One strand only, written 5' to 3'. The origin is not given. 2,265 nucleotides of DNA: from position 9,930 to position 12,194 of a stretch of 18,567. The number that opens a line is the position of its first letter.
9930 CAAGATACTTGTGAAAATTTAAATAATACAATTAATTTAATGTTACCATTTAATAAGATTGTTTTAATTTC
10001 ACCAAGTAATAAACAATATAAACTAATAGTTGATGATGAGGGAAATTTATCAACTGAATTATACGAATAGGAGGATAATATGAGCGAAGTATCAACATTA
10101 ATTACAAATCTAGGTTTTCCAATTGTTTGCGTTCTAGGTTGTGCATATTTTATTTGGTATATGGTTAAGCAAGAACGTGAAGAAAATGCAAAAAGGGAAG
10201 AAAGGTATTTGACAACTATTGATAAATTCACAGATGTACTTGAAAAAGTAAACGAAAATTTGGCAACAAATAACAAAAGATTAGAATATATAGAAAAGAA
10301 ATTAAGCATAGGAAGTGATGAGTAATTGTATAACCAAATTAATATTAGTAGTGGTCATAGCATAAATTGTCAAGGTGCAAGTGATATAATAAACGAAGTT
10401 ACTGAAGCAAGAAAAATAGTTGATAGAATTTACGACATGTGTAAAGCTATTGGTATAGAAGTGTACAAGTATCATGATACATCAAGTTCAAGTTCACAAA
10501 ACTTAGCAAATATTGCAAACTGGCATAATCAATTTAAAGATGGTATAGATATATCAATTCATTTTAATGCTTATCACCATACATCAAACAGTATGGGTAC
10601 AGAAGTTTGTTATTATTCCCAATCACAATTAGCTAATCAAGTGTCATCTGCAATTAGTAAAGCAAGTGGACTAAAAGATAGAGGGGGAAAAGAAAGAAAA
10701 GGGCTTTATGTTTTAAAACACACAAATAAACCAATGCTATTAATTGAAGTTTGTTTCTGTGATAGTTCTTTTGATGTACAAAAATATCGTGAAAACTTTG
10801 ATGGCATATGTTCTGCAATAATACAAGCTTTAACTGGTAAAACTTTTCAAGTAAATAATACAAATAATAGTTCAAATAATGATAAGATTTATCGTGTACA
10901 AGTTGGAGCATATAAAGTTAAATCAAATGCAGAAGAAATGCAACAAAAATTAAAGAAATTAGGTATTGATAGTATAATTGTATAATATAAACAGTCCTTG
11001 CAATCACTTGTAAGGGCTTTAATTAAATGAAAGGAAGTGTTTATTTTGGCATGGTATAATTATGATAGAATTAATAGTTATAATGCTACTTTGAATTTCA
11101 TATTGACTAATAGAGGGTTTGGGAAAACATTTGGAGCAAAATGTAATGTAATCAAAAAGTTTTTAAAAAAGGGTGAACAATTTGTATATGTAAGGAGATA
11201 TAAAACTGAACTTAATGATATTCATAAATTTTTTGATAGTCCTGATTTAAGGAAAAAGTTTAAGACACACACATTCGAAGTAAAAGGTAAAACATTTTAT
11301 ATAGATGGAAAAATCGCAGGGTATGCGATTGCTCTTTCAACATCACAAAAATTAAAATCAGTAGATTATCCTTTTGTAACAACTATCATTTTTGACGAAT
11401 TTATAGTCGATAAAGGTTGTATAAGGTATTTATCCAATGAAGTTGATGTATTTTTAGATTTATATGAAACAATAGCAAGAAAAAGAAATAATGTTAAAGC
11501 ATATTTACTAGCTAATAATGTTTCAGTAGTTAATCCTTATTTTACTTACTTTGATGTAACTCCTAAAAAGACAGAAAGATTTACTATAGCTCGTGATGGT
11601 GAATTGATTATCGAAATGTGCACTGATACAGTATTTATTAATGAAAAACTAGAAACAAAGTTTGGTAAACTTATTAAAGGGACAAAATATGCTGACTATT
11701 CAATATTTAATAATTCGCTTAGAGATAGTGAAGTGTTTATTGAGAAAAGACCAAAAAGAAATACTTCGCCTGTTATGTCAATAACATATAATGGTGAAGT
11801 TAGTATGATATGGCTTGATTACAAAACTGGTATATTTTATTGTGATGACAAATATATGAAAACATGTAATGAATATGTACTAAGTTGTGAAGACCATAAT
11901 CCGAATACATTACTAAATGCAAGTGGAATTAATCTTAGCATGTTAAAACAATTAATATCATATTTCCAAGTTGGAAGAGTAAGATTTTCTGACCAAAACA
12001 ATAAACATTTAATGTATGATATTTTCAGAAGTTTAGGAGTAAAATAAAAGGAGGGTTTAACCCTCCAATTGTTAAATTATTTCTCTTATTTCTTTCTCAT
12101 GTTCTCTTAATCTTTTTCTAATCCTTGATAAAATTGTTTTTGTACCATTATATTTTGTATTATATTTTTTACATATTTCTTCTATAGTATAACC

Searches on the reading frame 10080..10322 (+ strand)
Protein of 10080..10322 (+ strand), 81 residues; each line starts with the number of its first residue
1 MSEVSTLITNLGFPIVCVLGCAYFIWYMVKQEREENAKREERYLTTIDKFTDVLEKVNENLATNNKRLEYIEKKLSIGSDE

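Call 62: search_protein_families(library=phrogs, proteins=[window:10080-10322:+], max_evalue=0.001)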
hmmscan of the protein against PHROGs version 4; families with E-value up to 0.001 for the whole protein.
window:10080-10322:+ (81 aa): 5 families
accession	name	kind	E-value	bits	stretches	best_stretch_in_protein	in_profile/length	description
phrog_9829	-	unknown function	7.7e-09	36.8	1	4-60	3-66/95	-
phrog_9316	-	lysis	1.3e-05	26.5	1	41-75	58-92/103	holin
phrog_2429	-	moron, auxiliary metabolic gene and host takeover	1.5e-05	26.2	1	15-77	14-79/82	involved in bacteriocin production or immunity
phrog_1625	-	moron, auxiliary metabolic gene and host takeover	1.6e-05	25.9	1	25-75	49-100/110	involved in bacteriocin production or immunity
phrog_4898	-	lysis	0.00014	23.1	1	1-67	1-57/62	holin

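Call 74: search_protein_families(library=pfam, proteins=[window:10080-10322:+], max_evalue=0.01)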
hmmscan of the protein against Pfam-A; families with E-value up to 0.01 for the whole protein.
window:10080-10322:+ (81 aa): 1 family
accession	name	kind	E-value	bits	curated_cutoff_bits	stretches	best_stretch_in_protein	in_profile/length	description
PF10960.13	Holin_BhlA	-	0.0014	19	22.6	1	17-62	16-62/70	BhlA holin family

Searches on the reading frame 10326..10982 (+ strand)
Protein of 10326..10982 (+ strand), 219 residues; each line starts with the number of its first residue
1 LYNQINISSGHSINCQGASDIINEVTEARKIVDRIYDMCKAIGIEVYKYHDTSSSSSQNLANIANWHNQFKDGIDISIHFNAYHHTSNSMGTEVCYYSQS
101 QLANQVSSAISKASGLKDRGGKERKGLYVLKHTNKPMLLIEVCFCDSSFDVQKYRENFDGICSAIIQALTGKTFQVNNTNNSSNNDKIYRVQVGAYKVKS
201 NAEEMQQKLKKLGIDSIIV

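Call 6: search_protein_families(library=pfam, proteins=[window:10326-10982:+], max_evalue=0.01)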
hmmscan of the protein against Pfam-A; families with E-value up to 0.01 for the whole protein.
window:10326-10982:+ (219 aa): 3 families
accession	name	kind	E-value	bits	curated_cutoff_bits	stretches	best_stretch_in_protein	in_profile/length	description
PF01520.23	Amidase_3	-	1.6e-21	77.6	27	1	6-169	2-172/174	N-acetylmuramoyl-L-alanine amidase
PF05036.18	SPOR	-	1.4e-07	32.2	21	1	169-219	25-75/76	SPOR domain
PF12010.13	DUF3502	-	0.00086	20.1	24.4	0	191-218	30-57/69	Domain of unknown function (DUF3502)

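Call 62: search_protein_families(library=phrogs, proteins=[window:10326-10982:+], max_evalue=0.001)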
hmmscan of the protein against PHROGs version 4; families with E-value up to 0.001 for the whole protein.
window:10326-10982:+ (219 aa): 6 families
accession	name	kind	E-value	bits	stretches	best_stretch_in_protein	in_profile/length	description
phrog_435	-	lysis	2.2e-60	206.2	1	4-214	114-336/556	endolysin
phrog_12727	-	lysis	3e-17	64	1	4-193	164-356/393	endolysin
phrog_489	-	lysis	2.5e-15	57.3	1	5-200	167-378/459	endolysin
phrog_2742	-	lysis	5.2e-12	46.8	1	9-201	8-212/318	endolysin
phrog_13214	-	unknown function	1.2e-06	29.3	1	118-150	19-52/55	-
phrog_20388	-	lysis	0.00044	20.4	1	149-218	343-410/527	endolysin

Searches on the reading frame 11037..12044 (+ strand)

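Call 62: search_protein_families(library=phrogs, proteins=[window:11037-12044:+], max_evalue=0.001)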
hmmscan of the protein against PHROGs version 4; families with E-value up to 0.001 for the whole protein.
window:11037-12044:+ (336 aa): 2 families
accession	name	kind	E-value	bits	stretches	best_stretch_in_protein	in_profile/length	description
phrog_2150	-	head and packaging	5.3e-86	290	1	6-332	7-339/341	terminase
phrog_31603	-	head and packaging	2.7e-15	57.5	1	83-171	110-200/366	terminase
